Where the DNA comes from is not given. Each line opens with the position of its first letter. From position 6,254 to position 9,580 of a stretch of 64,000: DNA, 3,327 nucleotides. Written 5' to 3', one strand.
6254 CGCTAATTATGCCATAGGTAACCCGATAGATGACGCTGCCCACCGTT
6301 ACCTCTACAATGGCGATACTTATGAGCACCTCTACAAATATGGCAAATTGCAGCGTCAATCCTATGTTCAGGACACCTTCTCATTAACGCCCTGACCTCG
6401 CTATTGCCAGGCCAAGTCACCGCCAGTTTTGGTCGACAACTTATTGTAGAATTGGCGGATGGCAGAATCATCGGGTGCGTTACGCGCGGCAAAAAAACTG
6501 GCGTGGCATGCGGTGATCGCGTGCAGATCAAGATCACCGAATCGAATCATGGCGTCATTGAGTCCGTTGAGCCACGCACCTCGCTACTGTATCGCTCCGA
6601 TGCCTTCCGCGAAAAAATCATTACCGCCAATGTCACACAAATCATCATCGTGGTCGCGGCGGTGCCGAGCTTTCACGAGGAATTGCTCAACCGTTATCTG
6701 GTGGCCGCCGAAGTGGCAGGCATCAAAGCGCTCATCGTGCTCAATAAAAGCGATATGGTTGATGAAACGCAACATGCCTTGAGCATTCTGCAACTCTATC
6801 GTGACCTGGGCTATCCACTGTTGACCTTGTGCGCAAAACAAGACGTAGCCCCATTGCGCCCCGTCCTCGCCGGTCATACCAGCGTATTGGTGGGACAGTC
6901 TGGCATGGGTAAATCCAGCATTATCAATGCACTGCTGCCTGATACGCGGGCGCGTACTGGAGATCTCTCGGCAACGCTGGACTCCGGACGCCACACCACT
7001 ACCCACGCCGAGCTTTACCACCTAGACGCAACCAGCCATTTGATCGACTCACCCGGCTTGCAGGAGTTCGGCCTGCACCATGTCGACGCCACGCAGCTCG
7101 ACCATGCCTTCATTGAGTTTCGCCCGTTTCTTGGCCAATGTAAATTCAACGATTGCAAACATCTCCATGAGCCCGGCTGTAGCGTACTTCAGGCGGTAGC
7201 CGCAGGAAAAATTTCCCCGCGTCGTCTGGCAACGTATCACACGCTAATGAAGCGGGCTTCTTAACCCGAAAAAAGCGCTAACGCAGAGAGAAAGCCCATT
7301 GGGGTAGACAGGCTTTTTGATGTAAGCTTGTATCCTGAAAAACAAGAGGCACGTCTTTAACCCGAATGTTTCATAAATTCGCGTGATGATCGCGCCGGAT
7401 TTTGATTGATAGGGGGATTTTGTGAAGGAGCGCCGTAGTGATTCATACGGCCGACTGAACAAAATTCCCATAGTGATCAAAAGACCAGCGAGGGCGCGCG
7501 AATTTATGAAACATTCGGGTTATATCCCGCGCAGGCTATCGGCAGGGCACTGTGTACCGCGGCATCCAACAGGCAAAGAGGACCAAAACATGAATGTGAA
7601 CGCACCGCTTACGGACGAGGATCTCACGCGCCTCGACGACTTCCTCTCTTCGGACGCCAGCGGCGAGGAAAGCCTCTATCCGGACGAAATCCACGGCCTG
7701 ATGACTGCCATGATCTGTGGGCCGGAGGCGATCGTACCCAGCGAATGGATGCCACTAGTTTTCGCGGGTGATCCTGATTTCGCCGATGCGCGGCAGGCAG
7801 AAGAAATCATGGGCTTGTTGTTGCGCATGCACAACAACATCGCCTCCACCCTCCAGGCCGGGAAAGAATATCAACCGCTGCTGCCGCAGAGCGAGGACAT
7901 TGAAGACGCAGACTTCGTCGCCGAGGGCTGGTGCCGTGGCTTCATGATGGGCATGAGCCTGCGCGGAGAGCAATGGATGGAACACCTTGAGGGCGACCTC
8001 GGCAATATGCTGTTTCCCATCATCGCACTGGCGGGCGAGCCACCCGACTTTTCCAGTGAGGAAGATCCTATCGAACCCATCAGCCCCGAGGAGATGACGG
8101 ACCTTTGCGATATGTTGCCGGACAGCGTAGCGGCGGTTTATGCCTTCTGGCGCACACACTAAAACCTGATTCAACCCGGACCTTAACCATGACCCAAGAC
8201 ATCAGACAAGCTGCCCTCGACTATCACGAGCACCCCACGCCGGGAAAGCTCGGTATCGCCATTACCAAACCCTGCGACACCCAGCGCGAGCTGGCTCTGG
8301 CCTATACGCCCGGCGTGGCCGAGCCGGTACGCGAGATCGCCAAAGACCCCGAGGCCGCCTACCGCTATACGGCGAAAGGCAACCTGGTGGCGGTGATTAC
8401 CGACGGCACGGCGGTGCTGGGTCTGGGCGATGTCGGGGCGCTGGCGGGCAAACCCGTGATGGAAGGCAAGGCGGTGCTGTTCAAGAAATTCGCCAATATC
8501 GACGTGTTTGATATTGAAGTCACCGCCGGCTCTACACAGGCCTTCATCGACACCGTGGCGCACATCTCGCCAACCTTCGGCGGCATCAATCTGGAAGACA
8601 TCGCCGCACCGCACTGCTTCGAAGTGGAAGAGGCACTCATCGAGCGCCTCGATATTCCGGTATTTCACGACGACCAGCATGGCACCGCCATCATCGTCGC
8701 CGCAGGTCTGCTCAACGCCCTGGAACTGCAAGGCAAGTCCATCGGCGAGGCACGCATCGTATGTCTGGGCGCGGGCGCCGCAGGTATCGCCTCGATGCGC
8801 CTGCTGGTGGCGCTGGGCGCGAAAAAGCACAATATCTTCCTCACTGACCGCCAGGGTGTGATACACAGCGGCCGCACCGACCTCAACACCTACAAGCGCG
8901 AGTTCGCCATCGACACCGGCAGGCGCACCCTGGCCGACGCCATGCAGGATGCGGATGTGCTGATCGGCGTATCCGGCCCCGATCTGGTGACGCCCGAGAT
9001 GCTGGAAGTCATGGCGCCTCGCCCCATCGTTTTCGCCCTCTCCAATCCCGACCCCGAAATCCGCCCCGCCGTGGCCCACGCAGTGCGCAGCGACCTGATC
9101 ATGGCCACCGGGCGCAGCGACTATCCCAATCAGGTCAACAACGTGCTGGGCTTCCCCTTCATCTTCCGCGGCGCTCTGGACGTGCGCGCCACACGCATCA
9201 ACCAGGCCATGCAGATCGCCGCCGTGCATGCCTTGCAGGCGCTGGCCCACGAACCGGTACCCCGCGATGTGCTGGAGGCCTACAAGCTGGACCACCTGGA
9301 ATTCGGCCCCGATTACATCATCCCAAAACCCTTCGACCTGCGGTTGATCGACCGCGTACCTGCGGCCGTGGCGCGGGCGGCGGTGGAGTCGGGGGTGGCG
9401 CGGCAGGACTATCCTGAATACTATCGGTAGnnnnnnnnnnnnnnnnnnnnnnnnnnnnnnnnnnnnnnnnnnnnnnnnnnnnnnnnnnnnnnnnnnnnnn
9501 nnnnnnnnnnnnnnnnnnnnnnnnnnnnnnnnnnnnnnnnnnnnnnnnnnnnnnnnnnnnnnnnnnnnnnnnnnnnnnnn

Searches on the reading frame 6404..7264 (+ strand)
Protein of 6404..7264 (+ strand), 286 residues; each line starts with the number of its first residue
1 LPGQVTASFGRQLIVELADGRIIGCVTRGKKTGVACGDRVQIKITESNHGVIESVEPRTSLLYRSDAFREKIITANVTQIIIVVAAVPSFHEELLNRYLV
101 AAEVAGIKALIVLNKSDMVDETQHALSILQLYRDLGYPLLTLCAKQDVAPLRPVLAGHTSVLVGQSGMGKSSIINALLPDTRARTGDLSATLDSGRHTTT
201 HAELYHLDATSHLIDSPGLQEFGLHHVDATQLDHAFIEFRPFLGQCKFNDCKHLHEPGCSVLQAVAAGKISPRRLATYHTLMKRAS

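Call 29: search_protein_families(library=pfam, proteins=[window:6404-7264:+])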
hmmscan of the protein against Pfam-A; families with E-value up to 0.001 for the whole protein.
window:6404-7264:+ (286 aa): 4 families
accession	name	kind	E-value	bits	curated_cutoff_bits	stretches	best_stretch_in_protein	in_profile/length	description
PF03193.22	RsgA_GTPase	-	3.7e-55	186.9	30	1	55-224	1-173/174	RsgA GTPase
PF01926.29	MMR_HSR1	-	3.8e-07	30.7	21.9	1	161-224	3-59/113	50S ribosome-binding GTPase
PF02421.24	FeoB_N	-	1.5e-06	28.3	27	0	71-146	73-145/156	Ferrous iron transport protein B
PF00005.33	ABC_tran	-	0.00021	22.3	25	1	156-213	10-70/137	ABC transporter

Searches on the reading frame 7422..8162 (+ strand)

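Call 29: search_protein_families(library=pfam, proteins=[window:7422-8162:+])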
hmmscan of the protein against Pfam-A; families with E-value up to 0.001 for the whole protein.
window:7422-8162:+ (246 aa): 1 family
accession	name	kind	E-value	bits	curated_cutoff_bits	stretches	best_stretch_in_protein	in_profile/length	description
PF03695.18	UPF0149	-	7.5e-39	134.2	25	1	70-244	2-180/181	Uncharacterised protein family (UPF0149)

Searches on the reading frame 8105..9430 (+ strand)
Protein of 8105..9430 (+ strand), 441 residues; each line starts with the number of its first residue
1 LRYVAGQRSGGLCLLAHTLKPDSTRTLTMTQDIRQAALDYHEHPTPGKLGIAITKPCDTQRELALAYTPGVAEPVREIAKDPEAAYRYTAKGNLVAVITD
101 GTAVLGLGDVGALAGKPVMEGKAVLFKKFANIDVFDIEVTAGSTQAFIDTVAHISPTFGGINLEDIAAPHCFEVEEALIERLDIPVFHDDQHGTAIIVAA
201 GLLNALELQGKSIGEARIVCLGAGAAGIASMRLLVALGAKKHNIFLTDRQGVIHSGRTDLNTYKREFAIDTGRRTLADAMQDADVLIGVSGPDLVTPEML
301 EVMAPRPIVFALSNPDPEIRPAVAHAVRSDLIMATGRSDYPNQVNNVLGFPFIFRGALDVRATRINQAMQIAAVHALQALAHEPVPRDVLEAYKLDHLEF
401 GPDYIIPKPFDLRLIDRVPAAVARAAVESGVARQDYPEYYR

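Call 5: search_protein_families(library=pfam, proteins=[window:8105-9430:+])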
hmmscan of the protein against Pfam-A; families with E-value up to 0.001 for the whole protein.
window:8105-9430:+ (441 aa): 3 families
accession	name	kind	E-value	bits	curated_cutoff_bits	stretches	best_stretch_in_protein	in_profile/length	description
PF00390.24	malic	-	7e-30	104.6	23.1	1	49-177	4-180/182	Malic enzyme, N-terminal domain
PF03949.21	Malic_M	-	1.2e-23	84.2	23.5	1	193-383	3-227/258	Malic enzyme, NAD binding domain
PF01262.27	AlaDh_PNT_C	-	8.7e-05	22.5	23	1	213-309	26-125/214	Alanine dehydrogenase/PNT, C-terminal domain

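Call 16: find_related_loci(query=window:8105-9430:+, collection=genome_contigs, flank=10000)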
Query window:8105-9430:+ (441 aa) in genome_contigs; peptide patterns used: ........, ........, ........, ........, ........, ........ (x = any residue, [..] = any of these).
600 stretches matched a pattern (row limit reached: there are more); 599 encode a relative of the query (tblastn E <= 1e-3); the best 80 are kept; 80 distinct loci.
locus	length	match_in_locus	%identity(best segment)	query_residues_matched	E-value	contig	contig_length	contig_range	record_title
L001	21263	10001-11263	73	18-440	0e+0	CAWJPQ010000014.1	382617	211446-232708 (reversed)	MAG: uncultured Gammaproteobacteria bacterium isolate MFD02923.bin.2.11 genome assembly, contig: contig_8228, whole geno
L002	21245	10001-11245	73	27-440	0e+0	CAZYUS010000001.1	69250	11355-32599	MAG TPA_asm: uncultured Pseudomonadaceae bacterium isolate SRP189682_co1_149 genome assembly, contig: NODE_345_length_69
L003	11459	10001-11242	70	22-434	0e+0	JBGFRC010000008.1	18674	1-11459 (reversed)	MAG: Pseudomonadota bacterium isolate BA1A108.2019.Bin.10 NODE_1375_length_18674_cov_10.851453, whole genome shotgun seq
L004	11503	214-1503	67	11-440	0e+0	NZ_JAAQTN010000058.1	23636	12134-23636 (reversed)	Billgrantia desiderata strain FB2 contig58, whole genome shotgun sequence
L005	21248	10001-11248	77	25-440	0e+0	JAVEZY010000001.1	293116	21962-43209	MAG: Gammaproteobacteria bacterium isolate BF4_77 NODE_45_length_293116_cov_24.391025_Biofilm4, whole genome shotgun seq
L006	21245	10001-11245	70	26-440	0e+0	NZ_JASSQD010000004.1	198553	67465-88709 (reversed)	Marinobacter albus strain M216 NODE_4_length_198553_cov_181.464248, whole genome shotgun sequence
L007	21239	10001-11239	71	29-440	0e+0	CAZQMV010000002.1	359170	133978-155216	MAG TPA_asm: Uncultured Candidatus Berkiella sp. isolate SRP344714_co2_78 genome assembly, contig: NODE_37_length_359170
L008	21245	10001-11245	69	25-440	0e+0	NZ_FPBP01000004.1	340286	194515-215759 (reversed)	Halomonas korlensis strain CGMCC 1.6981, whole genome shotgun sequence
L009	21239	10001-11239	70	27-440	0e+0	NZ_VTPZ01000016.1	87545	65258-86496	Pseudomonas profundi strain M5 Scaffold16, whole genome shotgun sequence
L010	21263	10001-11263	67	23-441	0e+0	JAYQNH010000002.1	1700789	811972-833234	MAG: Gammaproteobacteria bacterium isolate SD4486_NP_metabat_bins_2.tsv.030 scaffold_19714_pilon, whole genome shotgun s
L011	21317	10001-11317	64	4-440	0e+0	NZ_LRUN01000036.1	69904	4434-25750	Pseudomonas bananamidigenes strain BW11P2 contig_36, whole genome shotgun sequence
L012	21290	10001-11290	66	14-440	0e+0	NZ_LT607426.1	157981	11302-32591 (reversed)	Pseudomonas sp. UMAB-08, whole genome shotgun sequence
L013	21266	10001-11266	66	18-440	0e+0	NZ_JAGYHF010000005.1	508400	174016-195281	Pseudomonas rustica strain MBT-4 PS59_contig_6, whole genome shotgun sequence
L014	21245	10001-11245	69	26-440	0e+0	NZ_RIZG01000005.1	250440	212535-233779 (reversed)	Marinomonas hwangdonensis strain HDW-15 scaffold5, whole genome shotgun sequence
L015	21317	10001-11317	65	4-440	0e+0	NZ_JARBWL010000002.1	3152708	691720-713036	Pseudomonas fungipugnans strain 681 contig_2, whole genome shotgun sequence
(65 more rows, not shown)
